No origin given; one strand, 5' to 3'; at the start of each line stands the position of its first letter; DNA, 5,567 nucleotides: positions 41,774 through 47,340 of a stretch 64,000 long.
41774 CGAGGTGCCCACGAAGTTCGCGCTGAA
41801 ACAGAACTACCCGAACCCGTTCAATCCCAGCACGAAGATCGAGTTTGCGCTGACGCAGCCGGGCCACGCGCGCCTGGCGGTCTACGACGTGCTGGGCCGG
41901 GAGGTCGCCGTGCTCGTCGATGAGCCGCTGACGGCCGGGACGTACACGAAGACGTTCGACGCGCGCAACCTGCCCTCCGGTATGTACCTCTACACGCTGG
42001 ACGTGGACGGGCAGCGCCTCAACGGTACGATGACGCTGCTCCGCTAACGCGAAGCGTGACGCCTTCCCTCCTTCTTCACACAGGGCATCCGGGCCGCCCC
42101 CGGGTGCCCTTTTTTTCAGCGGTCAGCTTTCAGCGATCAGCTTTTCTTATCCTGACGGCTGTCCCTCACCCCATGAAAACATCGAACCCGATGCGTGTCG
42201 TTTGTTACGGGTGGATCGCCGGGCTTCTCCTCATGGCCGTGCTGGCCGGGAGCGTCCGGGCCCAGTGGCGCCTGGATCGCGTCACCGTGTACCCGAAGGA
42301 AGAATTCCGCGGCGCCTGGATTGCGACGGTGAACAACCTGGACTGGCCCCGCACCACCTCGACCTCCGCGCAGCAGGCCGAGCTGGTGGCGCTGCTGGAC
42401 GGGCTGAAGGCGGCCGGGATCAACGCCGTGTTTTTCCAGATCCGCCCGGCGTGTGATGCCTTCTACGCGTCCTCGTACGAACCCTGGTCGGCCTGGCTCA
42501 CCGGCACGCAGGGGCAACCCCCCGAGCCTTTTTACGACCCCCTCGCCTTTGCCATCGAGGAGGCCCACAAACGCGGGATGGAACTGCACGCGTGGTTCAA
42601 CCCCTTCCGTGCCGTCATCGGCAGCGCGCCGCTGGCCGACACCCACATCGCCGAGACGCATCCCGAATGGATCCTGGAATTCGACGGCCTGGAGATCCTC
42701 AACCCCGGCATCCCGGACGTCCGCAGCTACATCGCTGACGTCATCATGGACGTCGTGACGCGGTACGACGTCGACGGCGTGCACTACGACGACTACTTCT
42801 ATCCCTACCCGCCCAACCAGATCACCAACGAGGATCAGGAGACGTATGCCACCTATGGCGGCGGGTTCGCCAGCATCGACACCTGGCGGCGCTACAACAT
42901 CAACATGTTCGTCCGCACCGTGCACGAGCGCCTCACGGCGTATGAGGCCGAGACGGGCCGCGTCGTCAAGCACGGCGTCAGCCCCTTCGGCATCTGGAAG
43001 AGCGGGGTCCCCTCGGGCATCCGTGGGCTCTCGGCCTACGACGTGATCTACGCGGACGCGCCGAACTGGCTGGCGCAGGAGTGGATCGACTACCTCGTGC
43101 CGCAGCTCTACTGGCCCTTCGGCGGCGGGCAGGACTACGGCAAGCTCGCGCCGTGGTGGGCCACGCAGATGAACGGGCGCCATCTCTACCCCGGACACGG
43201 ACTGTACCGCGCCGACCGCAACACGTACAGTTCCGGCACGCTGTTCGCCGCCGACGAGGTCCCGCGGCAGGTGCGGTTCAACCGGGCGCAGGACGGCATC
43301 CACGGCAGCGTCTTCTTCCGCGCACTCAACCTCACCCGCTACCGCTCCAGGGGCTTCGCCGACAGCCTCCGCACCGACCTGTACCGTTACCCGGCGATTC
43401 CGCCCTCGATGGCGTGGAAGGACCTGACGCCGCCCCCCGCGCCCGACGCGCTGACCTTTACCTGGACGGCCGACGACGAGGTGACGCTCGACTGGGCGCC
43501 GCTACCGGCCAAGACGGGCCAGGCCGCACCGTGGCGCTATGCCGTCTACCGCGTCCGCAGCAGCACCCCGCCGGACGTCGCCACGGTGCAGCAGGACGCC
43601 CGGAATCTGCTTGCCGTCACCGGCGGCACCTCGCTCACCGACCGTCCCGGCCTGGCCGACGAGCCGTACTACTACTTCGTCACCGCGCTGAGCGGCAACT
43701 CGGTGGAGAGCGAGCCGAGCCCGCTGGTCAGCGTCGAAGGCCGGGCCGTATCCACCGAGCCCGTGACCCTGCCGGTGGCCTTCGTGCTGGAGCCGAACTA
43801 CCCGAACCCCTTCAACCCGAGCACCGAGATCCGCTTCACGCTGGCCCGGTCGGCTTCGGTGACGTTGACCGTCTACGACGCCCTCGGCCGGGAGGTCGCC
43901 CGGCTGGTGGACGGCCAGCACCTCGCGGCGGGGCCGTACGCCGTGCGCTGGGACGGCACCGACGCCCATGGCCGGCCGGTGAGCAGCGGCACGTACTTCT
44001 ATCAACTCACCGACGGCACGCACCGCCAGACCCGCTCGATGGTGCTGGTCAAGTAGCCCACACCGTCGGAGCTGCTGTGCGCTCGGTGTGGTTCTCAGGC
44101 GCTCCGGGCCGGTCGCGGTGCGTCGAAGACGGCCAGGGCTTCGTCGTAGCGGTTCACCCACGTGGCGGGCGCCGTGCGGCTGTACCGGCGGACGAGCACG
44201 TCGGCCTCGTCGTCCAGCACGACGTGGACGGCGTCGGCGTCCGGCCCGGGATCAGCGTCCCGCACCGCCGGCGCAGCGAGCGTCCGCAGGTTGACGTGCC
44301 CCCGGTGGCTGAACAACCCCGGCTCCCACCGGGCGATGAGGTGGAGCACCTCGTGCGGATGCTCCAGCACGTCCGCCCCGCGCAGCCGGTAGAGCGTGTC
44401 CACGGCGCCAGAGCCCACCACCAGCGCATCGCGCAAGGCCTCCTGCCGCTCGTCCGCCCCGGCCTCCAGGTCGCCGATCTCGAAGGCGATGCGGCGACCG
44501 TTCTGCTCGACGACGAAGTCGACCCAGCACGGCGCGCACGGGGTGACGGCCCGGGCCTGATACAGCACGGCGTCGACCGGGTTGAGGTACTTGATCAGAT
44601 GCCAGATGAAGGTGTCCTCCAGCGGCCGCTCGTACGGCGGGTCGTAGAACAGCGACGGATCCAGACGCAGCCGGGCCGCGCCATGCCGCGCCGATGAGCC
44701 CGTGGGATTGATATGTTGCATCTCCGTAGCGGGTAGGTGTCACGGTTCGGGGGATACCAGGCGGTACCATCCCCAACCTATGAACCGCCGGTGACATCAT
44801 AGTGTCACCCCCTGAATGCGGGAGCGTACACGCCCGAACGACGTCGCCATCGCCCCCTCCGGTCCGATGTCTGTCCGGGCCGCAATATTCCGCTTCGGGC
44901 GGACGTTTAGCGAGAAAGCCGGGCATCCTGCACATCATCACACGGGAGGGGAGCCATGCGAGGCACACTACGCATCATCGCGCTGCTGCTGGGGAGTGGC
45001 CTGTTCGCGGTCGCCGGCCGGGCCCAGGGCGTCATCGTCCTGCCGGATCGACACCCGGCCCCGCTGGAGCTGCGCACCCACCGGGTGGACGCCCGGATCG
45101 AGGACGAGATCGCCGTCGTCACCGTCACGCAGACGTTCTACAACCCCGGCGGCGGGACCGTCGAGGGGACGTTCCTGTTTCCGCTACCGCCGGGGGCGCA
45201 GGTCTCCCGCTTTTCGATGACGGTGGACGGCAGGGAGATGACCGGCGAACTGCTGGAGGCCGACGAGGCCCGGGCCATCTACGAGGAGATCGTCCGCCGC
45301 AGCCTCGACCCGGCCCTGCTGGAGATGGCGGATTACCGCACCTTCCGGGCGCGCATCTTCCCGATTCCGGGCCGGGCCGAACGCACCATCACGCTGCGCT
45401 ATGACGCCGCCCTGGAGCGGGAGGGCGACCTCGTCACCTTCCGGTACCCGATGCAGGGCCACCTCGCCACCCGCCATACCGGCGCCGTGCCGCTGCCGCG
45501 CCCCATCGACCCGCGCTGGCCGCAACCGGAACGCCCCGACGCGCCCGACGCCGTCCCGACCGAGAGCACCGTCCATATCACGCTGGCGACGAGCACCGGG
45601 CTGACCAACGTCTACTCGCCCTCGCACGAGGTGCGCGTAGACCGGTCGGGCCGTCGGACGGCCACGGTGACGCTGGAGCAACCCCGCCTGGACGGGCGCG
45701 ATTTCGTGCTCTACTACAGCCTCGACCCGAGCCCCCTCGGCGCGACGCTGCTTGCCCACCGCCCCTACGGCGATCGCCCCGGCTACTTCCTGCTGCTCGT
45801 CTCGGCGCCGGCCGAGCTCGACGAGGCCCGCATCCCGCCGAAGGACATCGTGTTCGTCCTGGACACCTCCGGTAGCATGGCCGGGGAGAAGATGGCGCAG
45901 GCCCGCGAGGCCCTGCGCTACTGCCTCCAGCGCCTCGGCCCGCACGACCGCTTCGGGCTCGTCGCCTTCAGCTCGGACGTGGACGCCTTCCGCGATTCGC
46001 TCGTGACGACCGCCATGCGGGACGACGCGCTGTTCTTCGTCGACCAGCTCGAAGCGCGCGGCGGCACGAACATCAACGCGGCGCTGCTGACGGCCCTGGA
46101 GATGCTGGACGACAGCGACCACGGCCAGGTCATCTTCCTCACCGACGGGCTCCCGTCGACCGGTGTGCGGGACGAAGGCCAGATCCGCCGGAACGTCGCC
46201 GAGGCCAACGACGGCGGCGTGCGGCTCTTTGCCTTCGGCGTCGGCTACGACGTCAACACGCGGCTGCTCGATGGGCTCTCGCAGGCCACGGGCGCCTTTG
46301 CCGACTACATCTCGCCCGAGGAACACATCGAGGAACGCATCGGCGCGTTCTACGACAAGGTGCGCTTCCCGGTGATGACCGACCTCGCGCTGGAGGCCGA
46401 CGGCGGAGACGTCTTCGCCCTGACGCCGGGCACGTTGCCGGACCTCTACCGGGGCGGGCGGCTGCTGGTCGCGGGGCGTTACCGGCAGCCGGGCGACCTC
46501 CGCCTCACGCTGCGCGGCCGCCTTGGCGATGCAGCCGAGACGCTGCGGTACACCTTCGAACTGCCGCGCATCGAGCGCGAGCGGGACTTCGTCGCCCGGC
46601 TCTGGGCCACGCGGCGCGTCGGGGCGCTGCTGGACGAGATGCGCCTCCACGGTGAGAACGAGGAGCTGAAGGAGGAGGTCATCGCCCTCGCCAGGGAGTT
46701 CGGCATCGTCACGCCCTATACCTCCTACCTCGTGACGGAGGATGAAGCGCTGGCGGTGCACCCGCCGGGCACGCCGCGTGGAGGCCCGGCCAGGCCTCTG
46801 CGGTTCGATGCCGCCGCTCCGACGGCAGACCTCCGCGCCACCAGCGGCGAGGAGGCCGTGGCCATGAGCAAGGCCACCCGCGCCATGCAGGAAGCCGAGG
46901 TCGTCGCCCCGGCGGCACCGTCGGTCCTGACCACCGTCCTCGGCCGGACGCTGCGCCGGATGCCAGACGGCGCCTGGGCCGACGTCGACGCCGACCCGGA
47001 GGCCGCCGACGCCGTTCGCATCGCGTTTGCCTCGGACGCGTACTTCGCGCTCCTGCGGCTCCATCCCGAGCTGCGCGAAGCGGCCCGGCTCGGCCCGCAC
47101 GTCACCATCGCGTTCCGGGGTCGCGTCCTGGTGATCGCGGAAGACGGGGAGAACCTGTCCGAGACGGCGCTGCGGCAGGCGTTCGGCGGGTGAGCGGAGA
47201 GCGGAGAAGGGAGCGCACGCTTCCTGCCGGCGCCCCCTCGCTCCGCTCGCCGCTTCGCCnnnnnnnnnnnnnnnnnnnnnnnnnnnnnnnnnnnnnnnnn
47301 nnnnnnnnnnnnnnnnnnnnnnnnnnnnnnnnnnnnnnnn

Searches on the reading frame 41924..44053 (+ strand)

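Call 81: search_protein_families(library=pfam, proteins=[window:41924-44053:+], max_evalue=0.0001)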
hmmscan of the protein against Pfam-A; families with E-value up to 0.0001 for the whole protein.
window:41924-44053:+ (710 aa): 3 families
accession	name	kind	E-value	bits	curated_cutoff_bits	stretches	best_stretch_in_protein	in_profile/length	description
PF02638.21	GHL10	-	8.2e-63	212.8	27.9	1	127-421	1-290/311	Glycosyl hydrolase-like 10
PF13860.13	FlgD_ig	-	1.2e-10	41.7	27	1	634-696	12-74/79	FlgD Ig-like domain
PF13585.12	CHU_C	-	6.9e-05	23.3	27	0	635-701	19-77/86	CHU_C Type IX secretion signal domain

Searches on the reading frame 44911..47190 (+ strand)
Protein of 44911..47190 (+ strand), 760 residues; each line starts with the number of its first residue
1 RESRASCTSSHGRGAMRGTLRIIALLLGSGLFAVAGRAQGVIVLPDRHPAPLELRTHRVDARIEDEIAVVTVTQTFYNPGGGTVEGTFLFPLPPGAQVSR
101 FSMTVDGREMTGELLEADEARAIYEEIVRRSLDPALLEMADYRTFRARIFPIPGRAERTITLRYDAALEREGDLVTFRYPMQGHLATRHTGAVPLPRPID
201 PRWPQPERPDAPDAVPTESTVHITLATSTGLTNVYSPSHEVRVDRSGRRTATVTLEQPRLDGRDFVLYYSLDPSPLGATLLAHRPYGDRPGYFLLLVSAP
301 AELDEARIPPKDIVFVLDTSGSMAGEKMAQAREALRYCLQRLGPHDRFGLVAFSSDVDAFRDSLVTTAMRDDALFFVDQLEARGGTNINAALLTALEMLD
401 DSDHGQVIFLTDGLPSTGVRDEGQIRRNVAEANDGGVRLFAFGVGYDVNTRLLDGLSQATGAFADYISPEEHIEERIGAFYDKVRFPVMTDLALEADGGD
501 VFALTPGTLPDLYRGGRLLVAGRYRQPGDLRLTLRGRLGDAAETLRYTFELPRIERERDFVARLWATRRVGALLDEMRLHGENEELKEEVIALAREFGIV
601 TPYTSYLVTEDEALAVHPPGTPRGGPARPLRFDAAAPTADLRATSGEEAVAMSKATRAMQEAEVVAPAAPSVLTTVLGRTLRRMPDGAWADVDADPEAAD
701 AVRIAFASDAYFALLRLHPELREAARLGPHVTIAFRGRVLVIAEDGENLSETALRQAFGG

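Call 81: search_protein_families(library=pfam, proteins=[window:44911-47190:+], max_evalue=0.0001)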
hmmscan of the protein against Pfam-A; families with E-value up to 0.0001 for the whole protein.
window:44911-47190:+ (760 aa): 6 families
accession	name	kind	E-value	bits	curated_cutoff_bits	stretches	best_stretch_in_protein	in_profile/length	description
PF08487.16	VIT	-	1.1e-28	100.1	26.5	1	55-164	2-111/111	Vault protein inter-alpha-trypsin domain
PF00092.34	VWA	-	2.4e-21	77.2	23.8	1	312-461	1-155/174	von Willebrand factor type A domain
PF13519.12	VWA_2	-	8.6e-18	65.4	27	1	313-413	1-106/107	von Willebrand factor type A domain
PF13768.12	VWA_3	-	8.2e-16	58.9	27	1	312-461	2-150/155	von Willebrand factor type A domain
PF13757.12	VIT_2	-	4.8e-09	36.4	23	1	48-114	8-74/78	Vault protein inter-alpha-trypsin domain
PF05762.20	VWA_CoxE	-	3.1e-07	30.5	26.4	1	310-417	56-163/222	VWA domain containing CoxE-like protein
